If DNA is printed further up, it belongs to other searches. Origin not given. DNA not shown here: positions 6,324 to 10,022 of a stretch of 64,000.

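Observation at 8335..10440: Abrupt GC break inside one intact ORF: the TPR half of the CHAT protease gene and the peptide genes form a low-GC cassette of about 2.1 kb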

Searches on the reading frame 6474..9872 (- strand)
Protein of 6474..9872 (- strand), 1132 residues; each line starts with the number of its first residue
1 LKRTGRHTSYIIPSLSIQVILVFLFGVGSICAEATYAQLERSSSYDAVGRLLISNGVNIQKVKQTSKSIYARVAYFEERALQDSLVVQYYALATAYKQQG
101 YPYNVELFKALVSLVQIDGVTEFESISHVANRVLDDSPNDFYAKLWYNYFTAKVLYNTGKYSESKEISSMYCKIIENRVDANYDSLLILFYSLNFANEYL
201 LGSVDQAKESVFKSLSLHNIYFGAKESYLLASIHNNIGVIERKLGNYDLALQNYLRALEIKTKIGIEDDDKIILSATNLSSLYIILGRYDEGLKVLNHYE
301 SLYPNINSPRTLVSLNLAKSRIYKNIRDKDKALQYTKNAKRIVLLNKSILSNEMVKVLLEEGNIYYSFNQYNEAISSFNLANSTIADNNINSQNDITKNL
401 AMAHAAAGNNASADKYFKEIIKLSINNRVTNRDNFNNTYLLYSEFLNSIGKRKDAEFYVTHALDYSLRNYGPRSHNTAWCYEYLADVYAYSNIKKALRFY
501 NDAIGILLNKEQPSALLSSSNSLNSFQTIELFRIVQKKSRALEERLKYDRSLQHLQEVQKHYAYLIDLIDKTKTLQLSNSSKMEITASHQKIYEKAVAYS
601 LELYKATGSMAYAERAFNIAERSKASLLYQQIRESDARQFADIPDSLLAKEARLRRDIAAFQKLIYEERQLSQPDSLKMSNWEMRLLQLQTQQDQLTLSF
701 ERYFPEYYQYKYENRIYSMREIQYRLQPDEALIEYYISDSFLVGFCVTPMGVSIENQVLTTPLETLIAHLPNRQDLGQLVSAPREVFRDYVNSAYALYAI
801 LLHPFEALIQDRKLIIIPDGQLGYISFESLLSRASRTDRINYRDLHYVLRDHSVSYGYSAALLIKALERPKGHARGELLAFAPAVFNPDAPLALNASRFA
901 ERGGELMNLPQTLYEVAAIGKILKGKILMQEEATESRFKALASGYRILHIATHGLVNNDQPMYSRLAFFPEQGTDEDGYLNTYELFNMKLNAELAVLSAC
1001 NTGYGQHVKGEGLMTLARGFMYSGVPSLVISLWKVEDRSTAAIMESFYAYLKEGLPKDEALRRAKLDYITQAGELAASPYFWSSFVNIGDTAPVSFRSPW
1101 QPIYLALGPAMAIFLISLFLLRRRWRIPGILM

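Call 8: search_protein_families(library=pfam, proteins=[window:6474-9872:-], max_evalue=0.01)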
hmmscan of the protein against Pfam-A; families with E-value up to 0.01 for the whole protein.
window:6474-9872:- (1132 aa): 10 families
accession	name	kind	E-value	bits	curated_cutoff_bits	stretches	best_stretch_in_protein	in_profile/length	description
PF12770.12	CHAT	-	1.5e-63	215.4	24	1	793-1090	3-289/289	CHAT domain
PF13424.12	TPR_12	-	5.2e-22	78.3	30.1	2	230-303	2-75/77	Tetratricopeptide repeat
PF07719.23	TPR_2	-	1.3e-10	41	27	1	232-260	2-30/34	Tetratricopeptide repeat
PF13181.12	TPR_8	-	1.4e-08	34.6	25.7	1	231-261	1-31/34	Tetratricopeptide repeat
PF00515.34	TPR_1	-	4.1e-07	30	27.8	1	231-260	1-30/34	Tetratricopeptide repeat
PF13414.12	TPR_11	-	0.00011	22.3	26.8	0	240-261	3-24/42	TPR repeat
PF13176.12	TPR_7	-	0.00077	19.8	27.9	0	236-262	4-30/36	Tetratricopeptide repeat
PF13374.12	TPR_10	-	0.00077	19.8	27.5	0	235-262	6-33/42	Tetratricopeptide repeat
PF13428.12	TPR_14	-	0.00082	20.3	23.5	0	280-305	8-33/44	Tetratricopeptide repeat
PF13432.12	TPR_16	-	0.0082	17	32.7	0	231-260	31-60/65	Tetratricopeptide repeat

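Call 9: search_protein_families(library=ncbifam, proteins=[window:6474-9872:-], max_evalue=1)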
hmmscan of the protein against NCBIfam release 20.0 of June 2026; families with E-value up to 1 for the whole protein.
window:6474-9872:- (1132 aa): 1 family
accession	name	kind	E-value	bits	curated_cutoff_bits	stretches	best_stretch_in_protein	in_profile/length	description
NF040586.1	FxSxx_TPR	equivalog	2.4e-11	42.8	300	1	146-320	429-603/830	FxSxx-COOH system tetratricopeptide repeat protein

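Call 23: find_related_loci(query=window:6477-9872:-, collection=genome_contigs, flank=10000)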
Query window:6477-9872:- (1132 aa) in genome_contigs; peptide patterns used: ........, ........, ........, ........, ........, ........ (x = any residue, [..] = any of these).
44 stretches matched a pattern; 1 encode a relative of the query (tblastn E <= 1e-3); 1 distinct loci.
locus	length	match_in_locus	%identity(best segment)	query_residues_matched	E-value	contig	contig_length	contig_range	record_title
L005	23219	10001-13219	51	57-1127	0e+0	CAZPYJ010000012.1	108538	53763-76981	MAG TPA_asm: uncultured Lentimicrobiaceae bacterium isolate SRP241326_co4_23 genome assembly, contig: NODE_298_length_10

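Call 29: find_related_loci(query=A1, collection=metagenome_contigs, flank=10000)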
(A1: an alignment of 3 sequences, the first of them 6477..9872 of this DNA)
Query A1 (1132 aa) in metagenome_contigs; peptide patterns used: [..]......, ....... (x = any residue, [..] = any of these).
598 stretches matched a pattern (row limit reached: there are more); 6 encode a relative of the query (tblastn E <= 1e-3); 6 distinct loci.
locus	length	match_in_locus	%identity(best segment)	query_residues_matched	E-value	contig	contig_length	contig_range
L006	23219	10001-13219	51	57-1127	0e+0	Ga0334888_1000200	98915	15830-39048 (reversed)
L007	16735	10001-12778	31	196-1124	3e-128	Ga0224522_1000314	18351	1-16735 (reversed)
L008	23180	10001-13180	30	60-1118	6e-127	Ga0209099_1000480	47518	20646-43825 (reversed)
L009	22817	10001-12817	30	150-1095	2e-122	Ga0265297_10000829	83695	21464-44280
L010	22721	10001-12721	30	227-1126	4e-113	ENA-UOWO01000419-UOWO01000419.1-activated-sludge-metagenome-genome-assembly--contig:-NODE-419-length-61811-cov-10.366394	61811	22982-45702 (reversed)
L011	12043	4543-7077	31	230-1123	2e-112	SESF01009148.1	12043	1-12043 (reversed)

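Call 62: search_solved_structures(query=window:6477-9872:-, max_evalue=0.01)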
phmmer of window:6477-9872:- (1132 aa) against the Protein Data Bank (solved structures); distinct sequences matched with E-value up to 0.01: 3.
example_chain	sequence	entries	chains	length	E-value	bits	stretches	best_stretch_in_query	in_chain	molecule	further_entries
7obi_A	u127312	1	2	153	0.00074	21.1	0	233-261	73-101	CTPR-rv4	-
5o01_A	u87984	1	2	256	0.0086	17.6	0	224-290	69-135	BKLC (bacterial kinesin-light chain-like)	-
5o09_1C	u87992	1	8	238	0.0092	17.5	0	223-290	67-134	Bacterial kinesin light chain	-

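Call 75: search_protein_families(library=padloc, proteins=[window:6477-9872:-], max_evalue=0.01)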
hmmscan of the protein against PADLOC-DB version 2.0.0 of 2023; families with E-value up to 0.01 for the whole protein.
window:6477-9872:- (1132 aa): 1 family
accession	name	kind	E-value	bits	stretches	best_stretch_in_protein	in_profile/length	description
PDLC01169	TPR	-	0.00098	16.6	0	231-345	109-220/252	TPR repeats containing protein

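Call 82: predict_structure(alignment_id=A3)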
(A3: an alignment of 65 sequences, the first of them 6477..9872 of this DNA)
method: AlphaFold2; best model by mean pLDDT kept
length: 1132 residues; sequences in the alignment: 65
mean_pLDDT: 83.6   pTM: 0.79
mean pLDDT of the five models: 83.6, 81.7, 81.1, 79.3, 78.3
residues with pLDDT >= 90: 507; 70-90: 444; 50-70: 133; < 50: 48
segments of 3 or more residues with pLDDT < 50: 1-8, 35-53, 55-57, 517-520, 1002-1009, 1130-1132
pLDDT, mean of each block of 10 residues (from residue 1): 41 71 71 48 44 50 69 73 72 71 62 56 61 62 73 77 87 79 81 89 88 92 86 93 87 94 79 91 87 90 82 93 89 92 82 92 94 97 83 91 97 96 74 79 96 96 90 88 95 95 87 51 75 94 93 95 91 78 82 95 96 95 78 79 89 89 87 87 89 88 85 85 95 94 96 91 78 66 89 94 96 94 90 89 95 93 84 89 76 57 67 94 94 94 96 81 86 83 88 88 45 80 91 86 97 96 98 92 92 82 83 93 70 43
secondary structure, 60 per line:
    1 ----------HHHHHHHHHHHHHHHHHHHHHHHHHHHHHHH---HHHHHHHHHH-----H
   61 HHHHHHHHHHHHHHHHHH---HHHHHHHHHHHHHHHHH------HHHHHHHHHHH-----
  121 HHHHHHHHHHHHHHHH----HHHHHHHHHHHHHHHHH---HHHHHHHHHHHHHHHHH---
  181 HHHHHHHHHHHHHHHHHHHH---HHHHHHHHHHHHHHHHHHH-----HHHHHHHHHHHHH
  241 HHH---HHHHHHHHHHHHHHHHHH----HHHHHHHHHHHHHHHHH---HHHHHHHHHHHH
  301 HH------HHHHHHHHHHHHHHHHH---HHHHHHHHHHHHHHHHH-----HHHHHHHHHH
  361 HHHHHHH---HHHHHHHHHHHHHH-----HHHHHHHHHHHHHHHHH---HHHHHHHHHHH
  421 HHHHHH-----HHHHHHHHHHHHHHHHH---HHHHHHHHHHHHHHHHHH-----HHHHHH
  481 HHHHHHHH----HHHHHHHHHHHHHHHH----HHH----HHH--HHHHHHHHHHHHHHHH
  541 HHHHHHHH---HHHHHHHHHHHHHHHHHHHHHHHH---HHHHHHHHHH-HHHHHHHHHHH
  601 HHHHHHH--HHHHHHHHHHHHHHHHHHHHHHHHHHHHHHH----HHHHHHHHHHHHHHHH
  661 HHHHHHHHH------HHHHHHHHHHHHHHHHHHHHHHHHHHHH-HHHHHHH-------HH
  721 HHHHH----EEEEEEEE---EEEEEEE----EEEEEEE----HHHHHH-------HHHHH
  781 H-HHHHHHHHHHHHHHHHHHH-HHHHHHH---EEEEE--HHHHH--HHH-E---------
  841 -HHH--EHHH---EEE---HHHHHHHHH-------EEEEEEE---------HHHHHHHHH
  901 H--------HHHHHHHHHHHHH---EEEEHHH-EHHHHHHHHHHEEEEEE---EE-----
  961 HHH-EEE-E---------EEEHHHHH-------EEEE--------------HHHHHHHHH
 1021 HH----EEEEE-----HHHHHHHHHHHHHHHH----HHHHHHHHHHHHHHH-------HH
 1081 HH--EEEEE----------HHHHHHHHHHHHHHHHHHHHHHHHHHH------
elements in order (helices of 4 or more, strands of 3 or more residues): H11-41 H45-54 H60-78 H82-98 H105-115 H121-136 H141-157 H161-177 H181-200 H204-222 H228-243 H247-264 H269-285 H289-302 H309-325 H329-345 H351-367 H371-384 H390-406 H410-426 H432-448 H452-469 H475-488 H493-508 H525-548 H552-575 H579-588 H590-607 H610-640 H645-669 H676-703 H705-711 H719-725 E730-737 E741-747 E752-758 H763-768 H776-781 H783-801 H803-809 E813-817 H820-824 E854-856 H860-868 E876-882 H892-901 H910-922 E926-929 H935-944 E945-950 E965-967 E979-981 H982-986 E994-997 H1012-1022 E1027-1031 H1037-1052 H1057-1071 H1079-1082 E1085-1089 H1100-1126

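Call 85: fold_search(model_id=the predicted structure, library=pdb)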
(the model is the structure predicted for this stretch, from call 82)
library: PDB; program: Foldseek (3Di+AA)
matches with E <= 10: 1513; with E <= 0.001: 328
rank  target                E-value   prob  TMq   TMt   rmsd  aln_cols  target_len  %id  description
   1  9hn0_B                1.8e-14  1.00  0.20  0.14  25.9      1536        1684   11  Cryo-EM structure of human separase bound to SCC1 (310-550 aa) (released 2025-09-03)
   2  9hma                  2.2e-14  1.00  0.20  0.17  27.5      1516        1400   11  Cryo-EM structure of apo human separase (released 2025-09-03)
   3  7xsr_C                3.0e-14  1.00  0.37  0.57  10.0       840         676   11  Structure of Craspase-target RNA (released 2022-11-09)
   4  9hms_C                1.3e-13  1.00  0.24  0.24  21.8      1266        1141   12  Cryo-EM structure of human separase bound to SCC1 (310-550 aa) and SA2 (released 2025-09-03)
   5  9hvy                  1.3e-13  1.00  0.21  0.18  26.7      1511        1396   11  Cryo-EM structure of human separase-SCC1 (1-631) fusion protein (released 2026-01-14)
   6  8d9f_A                1.6e-13  1.00  0.28  0.43  13.9       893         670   11  gRAMP-TPR-CHAT (Craspase) (released 2023-06-14)
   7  9hm7                  2.4e-13  1.00  0.23  0.21  23.8      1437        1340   12  Cryo-EM structure of apo human separase with the mutation C2029S (released 2025-09-03)
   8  7zoq_A                2.5e-13  1.00  0.35  0.46  12.4       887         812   12  Cryo-EM structure of a CRISPR effector in complex with a caspase regulator (released 2022-11-30)
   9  9hn4_B                3.3e-13  1.00  0.20  0.17  27.0      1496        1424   11  Cryo-EM structure of human separase bound to phosphorylated SCC1 (310-550 aa) (released 2025-09-03)
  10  9hn5_A                3.7e-13  1.00  0.24  0.20  21.3      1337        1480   12  Cryo-EM structure of human separase bound to phosphorylated SCC1 (100-320 aa) (released 2025-09-03)
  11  8eex_B                3.9e-13  1.00  0.32  0.47  13.5       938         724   12  Cas7-11 in complex with Csx29 (released 2022-11-16)
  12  8rot_A                5.4e-13  1.00  0.21  0.25  30.4      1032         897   11  Cryo-EM structure of the transmembrane anti-sigma factor DdvA (released 2024-11-06)
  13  7nj1_A                5.7e-13  1.00  0.30  0.24  18.3      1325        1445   11  CryoEM structure of the human Separase-Securin complex (released 2021-08-04)
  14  8d9h_E                6.1e-13  1.00  0.33  0.52  12.7       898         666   10  gRAMP-TPR-CHAT match PFS target RNA(Craspase) (released 2023-06-14)
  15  7sqc_R1               1.1e-12  1.00  0.36  0.23  16.6      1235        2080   12  Ciliary C1 central pair apparatus isolated from Chlamydomonas reinhardtii (released 2022-04-13)
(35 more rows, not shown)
